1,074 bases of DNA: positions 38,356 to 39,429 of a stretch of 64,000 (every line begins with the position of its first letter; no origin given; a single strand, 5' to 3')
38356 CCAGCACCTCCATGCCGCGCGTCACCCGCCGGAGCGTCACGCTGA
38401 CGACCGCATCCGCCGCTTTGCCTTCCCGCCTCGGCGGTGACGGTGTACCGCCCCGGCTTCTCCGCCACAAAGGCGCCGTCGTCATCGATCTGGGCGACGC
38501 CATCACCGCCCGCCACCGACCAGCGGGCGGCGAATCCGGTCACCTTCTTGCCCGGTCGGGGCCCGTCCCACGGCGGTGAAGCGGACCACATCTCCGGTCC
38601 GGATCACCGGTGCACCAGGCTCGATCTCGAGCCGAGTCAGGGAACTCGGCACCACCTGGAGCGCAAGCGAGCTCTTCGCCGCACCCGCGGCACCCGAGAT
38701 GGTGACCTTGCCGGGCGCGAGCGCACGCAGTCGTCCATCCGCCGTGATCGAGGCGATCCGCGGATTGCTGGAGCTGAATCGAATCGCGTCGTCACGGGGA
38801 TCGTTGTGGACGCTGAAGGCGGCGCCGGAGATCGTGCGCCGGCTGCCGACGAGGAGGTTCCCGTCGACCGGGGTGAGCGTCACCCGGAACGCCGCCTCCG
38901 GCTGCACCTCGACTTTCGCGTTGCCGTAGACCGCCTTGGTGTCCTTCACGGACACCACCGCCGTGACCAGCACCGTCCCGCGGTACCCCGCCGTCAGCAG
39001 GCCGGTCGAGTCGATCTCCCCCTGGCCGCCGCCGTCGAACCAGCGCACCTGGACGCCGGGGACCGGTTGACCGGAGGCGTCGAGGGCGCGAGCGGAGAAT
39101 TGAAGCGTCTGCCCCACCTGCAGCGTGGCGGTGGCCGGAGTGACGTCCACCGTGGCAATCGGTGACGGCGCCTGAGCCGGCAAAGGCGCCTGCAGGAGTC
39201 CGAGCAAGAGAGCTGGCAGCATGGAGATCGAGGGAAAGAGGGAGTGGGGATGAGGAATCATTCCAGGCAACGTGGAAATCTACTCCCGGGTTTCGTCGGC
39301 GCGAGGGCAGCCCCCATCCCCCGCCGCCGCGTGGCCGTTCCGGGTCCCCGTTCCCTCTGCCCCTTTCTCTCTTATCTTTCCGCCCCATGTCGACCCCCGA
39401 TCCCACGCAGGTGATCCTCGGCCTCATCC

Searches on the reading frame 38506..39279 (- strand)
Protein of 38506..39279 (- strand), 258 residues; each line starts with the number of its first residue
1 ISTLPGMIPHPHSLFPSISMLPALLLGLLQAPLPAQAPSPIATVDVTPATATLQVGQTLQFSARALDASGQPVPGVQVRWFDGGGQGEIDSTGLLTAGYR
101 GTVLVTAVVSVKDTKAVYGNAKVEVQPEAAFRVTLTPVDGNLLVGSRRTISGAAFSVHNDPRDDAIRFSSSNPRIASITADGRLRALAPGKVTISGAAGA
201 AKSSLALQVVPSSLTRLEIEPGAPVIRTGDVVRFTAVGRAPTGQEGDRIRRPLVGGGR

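Call 79: search_protein_families(library=pfam, proteins=[window:38506-39279:-], max_evalue=0.00001)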
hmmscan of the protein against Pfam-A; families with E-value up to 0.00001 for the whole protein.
window:38506-39279:- (258 aa): 1 family
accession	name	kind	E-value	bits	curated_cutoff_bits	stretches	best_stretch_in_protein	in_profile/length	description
PF02368.24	Big_2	-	9.9e-16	57.9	22.8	1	162-203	32-73/79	Bacterial Ig-like domain (group 2)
